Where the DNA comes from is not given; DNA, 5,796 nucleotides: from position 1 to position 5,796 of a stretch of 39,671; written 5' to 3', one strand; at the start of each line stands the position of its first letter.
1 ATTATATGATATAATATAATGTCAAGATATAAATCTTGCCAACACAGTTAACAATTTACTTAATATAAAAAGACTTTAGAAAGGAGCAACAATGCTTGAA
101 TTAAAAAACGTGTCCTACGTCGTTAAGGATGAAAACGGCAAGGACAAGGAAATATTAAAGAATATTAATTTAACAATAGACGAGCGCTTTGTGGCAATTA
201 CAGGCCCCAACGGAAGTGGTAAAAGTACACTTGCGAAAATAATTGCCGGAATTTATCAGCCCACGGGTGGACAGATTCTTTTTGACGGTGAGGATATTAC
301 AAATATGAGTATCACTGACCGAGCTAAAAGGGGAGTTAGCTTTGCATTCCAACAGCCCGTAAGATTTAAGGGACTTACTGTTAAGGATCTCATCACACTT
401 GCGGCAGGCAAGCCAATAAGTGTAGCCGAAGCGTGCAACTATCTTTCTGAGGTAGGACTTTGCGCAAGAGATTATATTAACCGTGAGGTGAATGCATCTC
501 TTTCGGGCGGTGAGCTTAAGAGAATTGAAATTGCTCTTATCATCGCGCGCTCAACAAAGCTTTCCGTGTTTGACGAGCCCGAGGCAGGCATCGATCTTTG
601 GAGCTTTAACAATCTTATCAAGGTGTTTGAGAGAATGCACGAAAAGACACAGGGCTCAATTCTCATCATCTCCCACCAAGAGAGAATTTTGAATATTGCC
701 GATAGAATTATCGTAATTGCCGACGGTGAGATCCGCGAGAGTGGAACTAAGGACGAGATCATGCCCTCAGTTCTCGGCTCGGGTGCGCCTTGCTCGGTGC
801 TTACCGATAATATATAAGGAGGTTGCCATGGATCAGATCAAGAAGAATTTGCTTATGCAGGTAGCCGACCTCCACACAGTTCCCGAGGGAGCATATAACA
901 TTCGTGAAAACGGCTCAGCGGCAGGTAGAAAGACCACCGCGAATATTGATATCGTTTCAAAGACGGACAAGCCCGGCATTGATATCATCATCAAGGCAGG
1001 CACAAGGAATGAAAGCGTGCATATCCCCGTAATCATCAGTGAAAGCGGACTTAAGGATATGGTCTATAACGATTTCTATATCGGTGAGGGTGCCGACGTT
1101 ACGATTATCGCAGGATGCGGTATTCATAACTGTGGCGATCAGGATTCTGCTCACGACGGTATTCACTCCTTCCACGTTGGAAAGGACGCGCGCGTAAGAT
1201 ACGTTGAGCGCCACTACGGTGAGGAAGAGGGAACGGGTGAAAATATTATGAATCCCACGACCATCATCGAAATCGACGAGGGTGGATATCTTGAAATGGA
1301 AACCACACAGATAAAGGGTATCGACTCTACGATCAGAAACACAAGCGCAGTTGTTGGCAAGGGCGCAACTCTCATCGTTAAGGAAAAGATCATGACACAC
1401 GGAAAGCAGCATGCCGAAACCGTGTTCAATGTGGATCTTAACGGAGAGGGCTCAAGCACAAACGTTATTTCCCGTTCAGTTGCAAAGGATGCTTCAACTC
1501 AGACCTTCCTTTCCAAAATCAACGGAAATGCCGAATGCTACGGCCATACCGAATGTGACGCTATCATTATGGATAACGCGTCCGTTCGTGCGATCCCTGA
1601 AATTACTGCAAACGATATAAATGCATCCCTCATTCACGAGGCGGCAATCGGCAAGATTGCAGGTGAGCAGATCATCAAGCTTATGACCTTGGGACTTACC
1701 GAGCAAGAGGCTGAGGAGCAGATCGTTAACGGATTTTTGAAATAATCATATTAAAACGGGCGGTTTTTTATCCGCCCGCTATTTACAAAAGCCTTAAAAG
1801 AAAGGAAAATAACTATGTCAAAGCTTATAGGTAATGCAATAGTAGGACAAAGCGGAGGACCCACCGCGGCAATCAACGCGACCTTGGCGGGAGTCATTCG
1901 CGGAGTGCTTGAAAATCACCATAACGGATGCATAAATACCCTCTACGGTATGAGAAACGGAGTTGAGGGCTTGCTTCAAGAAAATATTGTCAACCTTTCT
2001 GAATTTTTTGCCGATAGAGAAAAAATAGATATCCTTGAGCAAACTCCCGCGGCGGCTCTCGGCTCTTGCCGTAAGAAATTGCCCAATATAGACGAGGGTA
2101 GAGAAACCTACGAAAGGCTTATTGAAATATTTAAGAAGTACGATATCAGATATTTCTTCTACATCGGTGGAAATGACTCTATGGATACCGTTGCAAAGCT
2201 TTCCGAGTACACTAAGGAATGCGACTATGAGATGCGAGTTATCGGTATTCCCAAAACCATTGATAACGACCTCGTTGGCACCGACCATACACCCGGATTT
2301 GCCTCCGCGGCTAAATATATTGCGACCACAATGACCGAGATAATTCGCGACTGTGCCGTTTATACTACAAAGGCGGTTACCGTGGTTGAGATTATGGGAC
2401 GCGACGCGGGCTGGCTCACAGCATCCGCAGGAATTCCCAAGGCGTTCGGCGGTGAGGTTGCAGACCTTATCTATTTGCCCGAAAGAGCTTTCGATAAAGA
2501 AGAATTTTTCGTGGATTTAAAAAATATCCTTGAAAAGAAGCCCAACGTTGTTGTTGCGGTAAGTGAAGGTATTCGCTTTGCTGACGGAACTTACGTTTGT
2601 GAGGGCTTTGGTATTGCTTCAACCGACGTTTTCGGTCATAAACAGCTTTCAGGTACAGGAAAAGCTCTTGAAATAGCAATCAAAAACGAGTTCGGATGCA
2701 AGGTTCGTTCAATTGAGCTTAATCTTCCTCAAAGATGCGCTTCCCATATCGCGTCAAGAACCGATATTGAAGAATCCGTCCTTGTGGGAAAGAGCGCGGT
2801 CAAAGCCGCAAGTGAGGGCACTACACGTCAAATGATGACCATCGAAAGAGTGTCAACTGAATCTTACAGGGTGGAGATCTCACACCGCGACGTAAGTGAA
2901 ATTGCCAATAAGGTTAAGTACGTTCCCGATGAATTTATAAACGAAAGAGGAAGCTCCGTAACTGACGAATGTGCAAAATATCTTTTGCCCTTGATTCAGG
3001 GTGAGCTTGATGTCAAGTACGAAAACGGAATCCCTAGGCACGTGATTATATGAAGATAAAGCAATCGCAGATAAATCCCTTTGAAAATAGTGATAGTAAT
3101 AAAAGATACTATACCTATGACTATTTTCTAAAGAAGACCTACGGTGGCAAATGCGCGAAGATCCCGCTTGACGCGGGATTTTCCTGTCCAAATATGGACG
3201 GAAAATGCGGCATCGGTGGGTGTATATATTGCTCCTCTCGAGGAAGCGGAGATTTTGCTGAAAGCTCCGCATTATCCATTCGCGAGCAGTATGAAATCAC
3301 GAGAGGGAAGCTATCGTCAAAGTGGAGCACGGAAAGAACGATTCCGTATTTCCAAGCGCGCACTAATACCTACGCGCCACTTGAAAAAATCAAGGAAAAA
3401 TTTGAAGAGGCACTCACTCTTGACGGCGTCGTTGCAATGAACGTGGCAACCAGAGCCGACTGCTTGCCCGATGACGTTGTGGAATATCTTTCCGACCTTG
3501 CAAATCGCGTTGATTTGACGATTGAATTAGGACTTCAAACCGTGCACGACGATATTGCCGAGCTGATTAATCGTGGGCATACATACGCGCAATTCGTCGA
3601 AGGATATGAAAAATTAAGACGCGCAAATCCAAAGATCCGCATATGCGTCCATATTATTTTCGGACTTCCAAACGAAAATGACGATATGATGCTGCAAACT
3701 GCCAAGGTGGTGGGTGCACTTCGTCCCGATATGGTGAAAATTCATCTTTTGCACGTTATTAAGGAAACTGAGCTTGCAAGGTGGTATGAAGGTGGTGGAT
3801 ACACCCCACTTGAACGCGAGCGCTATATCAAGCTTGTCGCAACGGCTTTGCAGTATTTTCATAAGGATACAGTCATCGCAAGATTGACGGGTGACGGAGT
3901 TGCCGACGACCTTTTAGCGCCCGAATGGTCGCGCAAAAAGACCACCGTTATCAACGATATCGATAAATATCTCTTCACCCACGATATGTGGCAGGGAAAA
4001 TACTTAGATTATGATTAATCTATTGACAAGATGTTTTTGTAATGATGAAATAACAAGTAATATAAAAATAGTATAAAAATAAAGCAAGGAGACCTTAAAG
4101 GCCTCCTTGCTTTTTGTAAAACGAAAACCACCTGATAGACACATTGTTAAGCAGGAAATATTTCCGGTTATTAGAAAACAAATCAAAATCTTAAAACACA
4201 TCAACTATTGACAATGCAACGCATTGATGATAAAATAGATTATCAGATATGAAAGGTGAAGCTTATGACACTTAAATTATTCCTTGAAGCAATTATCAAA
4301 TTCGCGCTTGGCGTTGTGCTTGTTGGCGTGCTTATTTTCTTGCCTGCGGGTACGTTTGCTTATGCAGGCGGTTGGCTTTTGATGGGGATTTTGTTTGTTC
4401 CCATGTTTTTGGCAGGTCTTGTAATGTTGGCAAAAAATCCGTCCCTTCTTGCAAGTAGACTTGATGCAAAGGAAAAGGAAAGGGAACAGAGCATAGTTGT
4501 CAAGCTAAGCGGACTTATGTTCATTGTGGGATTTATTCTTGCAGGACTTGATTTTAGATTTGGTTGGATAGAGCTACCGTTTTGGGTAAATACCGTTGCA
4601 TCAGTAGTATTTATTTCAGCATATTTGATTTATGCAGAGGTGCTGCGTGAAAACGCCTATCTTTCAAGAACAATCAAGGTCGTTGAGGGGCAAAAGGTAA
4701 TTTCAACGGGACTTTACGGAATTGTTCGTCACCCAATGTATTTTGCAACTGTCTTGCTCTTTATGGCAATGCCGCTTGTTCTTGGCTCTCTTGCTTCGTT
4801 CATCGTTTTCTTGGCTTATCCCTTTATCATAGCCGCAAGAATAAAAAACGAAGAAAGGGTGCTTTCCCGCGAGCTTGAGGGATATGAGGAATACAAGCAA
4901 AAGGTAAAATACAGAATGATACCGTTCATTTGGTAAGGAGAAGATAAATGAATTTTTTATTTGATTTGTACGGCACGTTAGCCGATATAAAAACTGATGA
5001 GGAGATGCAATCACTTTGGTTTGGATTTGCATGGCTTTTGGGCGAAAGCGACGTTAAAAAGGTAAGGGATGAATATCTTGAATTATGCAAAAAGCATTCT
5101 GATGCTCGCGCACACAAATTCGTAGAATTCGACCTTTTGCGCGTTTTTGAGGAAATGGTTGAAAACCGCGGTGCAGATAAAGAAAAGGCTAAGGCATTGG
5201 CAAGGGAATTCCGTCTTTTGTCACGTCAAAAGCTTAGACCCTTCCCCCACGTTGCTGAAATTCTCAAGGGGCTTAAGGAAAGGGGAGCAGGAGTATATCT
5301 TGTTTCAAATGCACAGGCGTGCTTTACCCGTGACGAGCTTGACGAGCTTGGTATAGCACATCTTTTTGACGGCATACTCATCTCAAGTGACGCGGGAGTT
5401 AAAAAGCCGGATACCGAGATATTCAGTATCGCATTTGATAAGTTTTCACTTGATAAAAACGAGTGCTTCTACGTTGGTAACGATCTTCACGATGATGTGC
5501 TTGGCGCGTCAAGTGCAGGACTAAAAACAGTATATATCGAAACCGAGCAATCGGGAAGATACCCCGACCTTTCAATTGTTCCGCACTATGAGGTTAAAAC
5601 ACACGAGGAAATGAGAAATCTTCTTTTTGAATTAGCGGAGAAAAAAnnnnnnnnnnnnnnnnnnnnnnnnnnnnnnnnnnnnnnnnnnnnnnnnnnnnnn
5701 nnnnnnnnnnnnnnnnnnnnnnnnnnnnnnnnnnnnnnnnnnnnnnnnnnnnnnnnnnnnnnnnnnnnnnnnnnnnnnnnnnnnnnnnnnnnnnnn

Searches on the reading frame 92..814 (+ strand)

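Call 50: search_protein_families(library=pfam, proteins=[window:92-814:+], max_evalue=0.001)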
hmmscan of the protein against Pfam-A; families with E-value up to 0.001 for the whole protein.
window:92-814:+ (241 aa): 7 families
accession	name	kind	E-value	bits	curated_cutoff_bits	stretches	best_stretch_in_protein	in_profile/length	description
PF00005.33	ABC_tran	-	5.7e-28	98.7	25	1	22-164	1-136/137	ABC transporter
PF02463.25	SMC_N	-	1.5e-12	47.8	40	2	126-210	135-212/220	RecF/RecN/SMC N terminal domain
PF13304.12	AAA_21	-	3.6e-09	37.5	27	1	33-68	1-36/304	AAA domain, putative AbiEii toxin, Type IV TA system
PF13476.12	AAA_23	-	0.00018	22.7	27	1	24-52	14-40/201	AAA domain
PF20720.3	nSTAND3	-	0.0002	21.5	27.2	1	28-59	14-45/155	Novel STAND NTPase 3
PF13555.12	AAA_29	-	0.00042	20.5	27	1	27-47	17-38/61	P-loop containing region of AAA domain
PF13245.12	AAA_19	-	0.00048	20.7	25.1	1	25-100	5-71/134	AAA domain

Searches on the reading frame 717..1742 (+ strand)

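Call 50: search_protein_families(library=pfam, proteins=[window:717-1742:+], max_evalue=0.001)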
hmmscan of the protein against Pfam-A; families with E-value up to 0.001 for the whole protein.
window:717-1742:+ (342 aa): 1 family
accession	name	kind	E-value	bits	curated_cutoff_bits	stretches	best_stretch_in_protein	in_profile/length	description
PF01458.23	SUFBD_core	-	3e-25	89.5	27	1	122-340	18-232/232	SUF system FeS cluster assembly, SufBD core domain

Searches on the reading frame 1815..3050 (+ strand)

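Call 50: search_protein_families(library=pfam, proteins=[window:1815-3050:+], max_evalue=0.001)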
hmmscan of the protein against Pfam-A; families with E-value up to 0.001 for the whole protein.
window:1815-3050:+ (412 aa): 1 family
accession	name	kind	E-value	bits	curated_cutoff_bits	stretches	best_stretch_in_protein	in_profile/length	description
PF00365.25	PFK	-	2e-58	198.4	30.9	1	8-298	2-274/277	Phosphofructokinase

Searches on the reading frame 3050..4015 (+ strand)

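Call 50: search_protein_families(library=pfam, proteins=[window:3050-4015:+], max_evalue=0.001)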
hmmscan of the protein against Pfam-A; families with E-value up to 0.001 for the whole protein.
window:3050-4015:+ (322 aa): 2 families
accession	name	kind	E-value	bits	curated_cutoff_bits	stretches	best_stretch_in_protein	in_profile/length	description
PF16199.10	Radical_SAM_C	-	1.8e-27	95.7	31.9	1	226-308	1-83/85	Radical_SAM C-terminal domain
PF04055.27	Radical_SAM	-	1.4e-14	55.1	29.5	1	57-219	10-164/166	Radical SAM superfamily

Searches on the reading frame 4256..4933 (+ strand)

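Call 50: search_protein_families(library=pfam, proteins=[window:4256-4933:+], max_evalue=0.001)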
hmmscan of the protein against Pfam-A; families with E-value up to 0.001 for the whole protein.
window:4256-4933:+ (226 aa): 5 families
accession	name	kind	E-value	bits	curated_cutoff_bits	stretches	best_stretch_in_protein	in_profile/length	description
PF04140.19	ICMT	-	4.9e-10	40.1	24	1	120-203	7-93/95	Isoprenylcysteine carboxyl methyltransferase (ICMT) family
PF04191.18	PEMT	-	6.6e-09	36.6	25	1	139-205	30-100/105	Phospholipid methyltransferase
PF01222.22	ERG4_ERG24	-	1.7e-07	30.8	27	1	137-226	340-432/432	Ergosterol biosynthesis ERG4/ERG24 family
PF07298.16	NnrU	-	5.7e-05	23.3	24.7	1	82-187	42-130/188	NnrU protein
PF06966.17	DUF1295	-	0.00066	19.7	20.4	0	145-217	152-226/235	Protein of unknown function (DUF1295)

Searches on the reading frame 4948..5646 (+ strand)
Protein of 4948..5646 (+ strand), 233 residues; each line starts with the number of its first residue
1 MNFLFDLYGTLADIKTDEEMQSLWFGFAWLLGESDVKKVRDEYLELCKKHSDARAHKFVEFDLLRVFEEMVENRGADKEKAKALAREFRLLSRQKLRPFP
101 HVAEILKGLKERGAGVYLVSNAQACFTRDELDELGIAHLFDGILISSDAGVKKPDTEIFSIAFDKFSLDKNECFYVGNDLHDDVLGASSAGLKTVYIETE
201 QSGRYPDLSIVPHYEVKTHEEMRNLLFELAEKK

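Call 50: search_protein_families(library=pfam, proteins=[window:4948-5646:+], max_evalue=0.001)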
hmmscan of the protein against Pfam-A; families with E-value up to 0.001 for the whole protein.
window:4948-5646:+ (233 aa): 4 families
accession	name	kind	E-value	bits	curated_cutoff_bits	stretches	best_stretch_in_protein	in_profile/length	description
PF13419.12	HAD_2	-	3.6e-22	79.8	23.8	1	47-196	29-177/178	Haloacid dehalogenase-like hydrolase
PF00702.32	Hydrolase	-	8.1e-20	72.5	26.4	1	3-191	4-191/191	haloacid dehalogenase-like hydrolase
PF13242.12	Hydrolase_like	-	2e-08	34.4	22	1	152-204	3-55/75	HAD-hyrolase-like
PF12710.13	HAD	-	5.5e-06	27.4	27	1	4-182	2-184/189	haloacid dehalogenase-like hydrolase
